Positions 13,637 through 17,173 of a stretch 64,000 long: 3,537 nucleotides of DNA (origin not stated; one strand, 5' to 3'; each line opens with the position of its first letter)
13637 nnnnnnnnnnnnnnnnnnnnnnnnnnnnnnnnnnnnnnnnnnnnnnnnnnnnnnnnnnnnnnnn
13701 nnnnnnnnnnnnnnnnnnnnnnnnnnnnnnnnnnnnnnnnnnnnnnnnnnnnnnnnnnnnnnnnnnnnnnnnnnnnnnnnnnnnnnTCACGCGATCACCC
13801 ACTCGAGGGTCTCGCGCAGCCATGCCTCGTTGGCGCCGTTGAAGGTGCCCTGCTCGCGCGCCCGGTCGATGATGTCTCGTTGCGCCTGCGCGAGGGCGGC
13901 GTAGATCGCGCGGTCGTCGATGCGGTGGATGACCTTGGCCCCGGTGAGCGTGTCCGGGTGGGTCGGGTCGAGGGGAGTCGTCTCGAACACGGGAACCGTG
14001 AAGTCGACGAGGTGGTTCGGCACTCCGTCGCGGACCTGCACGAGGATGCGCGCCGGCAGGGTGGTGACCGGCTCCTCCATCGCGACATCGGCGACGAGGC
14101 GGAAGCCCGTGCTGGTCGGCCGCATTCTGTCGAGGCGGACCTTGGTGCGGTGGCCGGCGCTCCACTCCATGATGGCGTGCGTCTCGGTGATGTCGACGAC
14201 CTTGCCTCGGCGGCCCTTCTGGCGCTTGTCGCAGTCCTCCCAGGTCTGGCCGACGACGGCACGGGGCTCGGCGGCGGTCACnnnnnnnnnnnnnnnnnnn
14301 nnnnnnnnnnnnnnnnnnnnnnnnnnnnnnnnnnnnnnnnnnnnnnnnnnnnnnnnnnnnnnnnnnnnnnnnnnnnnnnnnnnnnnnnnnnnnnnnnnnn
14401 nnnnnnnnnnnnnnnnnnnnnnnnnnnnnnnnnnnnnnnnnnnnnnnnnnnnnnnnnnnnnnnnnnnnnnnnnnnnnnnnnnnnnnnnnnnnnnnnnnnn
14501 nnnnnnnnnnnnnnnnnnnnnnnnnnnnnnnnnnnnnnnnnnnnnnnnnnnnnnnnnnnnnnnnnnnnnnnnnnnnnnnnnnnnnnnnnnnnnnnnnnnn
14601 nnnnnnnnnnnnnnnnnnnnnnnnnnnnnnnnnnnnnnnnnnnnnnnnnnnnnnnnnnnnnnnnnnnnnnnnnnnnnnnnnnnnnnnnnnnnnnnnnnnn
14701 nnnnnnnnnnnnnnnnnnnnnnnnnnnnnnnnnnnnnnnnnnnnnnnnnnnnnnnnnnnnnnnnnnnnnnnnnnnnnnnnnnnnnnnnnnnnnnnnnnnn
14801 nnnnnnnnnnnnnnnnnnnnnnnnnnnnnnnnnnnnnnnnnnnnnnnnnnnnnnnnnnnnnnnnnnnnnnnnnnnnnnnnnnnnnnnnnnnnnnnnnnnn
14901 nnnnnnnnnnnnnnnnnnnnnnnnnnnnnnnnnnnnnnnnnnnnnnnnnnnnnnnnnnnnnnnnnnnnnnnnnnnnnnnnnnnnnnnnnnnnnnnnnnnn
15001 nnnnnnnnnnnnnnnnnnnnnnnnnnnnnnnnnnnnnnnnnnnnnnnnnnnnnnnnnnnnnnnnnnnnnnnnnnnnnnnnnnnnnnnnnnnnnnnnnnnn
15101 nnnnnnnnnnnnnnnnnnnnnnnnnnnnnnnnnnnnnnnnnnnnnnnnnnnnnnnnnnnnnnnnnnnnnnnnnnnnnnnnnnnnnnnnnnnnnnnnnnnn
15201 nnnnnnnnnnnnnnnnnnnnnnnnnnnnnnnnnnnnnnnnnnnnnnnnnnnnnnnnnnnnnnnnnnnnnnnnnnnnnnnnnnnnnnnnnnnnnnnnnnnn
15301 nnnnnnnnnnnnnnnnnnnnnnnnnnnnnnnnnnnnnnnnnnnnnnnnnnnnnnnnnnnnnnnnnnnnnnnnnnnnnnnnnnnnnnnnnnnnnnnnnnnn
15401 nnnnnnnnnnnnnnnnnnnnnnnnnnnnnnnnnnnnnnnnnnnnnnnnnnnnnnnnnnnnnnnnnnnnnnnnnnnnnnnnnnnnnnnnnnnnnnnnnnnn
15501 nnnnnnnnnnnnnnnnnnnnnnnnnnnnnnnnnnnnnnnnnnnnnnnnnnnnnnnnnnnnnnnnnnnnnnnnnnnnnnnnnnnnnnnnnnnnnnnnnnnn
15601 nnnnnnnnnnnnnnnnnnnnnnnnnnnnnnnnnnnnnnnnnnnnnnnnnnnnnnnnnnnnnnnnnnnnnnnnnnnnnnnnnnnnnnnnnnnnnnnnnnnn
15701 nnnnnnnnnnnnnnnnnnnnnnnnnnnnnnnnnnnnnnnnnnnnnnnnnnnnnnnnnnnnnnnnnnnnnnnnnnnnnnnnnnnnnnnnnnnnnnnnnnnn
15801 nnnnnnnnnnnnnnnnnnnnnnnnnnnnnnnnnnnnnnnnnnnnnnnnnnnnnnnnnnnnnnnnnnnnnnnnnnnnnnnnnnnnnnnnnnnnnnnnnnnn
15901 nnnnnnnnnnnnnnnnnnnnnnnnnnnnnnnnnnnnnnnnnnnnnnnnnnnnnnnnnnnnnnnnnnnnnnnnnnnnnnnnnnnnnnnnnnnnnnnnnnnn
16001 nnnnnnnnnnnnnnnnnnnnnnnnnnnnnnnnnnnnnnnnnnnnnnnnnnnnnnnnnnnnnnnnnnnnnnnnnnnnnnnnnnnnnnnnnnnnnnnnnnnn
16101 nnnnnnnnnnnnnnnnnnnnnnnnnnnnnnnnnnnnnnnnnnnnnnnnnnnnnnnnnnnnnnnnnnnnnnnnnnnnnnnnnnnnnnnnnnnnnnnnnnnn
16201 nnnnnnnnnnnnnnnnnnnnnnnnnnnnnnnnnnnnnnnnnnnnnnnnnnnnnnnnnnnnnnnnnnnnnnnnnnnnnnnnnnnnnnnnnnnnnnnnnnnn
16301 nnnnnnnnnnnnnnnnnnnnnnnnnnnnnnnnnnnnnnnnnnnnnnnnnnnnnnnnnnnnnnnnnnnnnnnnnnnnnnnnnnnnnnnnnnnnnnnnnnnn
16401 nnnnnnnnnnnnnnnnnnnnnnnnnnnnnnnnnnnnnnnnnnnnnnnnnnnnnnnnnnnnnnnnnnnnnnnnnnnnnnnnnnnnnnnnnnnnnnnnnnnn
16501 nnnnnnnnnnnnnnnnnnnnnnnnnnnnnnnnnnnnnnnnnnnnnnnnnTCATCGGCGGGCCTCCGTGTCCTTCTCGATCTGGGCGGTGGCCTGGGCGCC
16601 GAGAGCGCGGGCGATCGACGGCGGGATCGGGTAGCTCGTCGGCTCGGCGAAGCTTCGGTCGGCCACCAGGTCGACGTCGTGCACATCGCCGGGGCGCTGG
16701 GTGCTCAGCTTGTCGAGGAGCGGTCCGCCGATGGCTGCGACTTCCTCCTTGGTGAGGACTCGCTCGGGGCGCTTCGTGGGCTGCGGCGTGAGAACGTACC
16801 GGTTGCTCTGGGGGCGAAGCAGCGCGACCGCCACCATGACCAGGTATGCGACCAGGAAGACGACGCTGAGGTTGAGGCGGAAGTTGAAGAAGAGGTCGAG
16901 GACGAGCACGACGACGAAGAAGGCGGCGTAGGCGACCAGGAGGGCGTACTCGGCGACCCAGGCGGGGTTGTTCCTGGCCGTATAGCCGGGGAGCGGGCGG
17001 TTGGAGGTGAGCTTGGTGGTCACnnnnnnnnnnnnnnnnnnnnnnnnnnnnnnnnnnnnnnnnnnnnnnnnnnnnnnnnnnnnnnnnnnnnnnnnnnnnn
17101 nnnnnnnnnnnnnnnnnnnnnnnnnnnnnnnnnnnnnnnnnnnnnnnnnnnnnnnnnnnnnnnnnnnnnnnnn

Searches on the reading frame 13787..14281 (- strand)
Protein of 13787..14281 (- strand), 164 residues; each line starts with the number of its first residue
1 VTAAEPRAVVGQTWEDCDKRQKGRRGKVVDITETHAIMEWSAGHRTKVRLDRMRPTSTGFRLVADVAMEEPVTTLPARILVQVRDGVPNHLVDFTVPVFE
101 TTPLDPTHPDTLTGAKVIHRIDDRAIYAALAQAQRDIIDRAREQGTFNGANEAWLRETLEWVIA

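Call 71: search_protein_families(library=pfam, proteins=[window:13787-14281:-], max_evalue=0.05)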
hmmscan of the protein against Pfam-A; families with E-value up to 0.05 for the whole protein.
window:13787-14281:- (164 aa): 2 families
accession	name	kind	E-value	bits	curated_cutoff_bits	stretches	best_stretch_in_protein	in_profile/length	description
PF19881.4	DUF6354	-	0.00094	20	25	1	2-68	3-75/115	Family of unknown function (DUF6354)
PF23290.1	KOW5_SPT5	-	0.026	14.5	27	1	21-46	13-38/46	Transcription elongation factor SPT5, fifth KOW domain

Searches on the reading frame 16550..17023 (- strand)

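Call 71: search_protein_families(library=pfam, proteins=[window:16550-17023:-], max_evalue=0.05)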
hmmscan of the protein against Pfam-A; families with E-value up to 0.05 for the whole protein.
window:16550-17023:- (157 aa): 1 family
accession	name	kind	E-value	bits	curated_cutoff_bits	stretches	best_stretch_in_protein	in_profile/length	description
PF13789.11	DUF4181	-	0.032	15.1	25.4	1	34-70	40-76/108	Domain of unknown function (DUF4181)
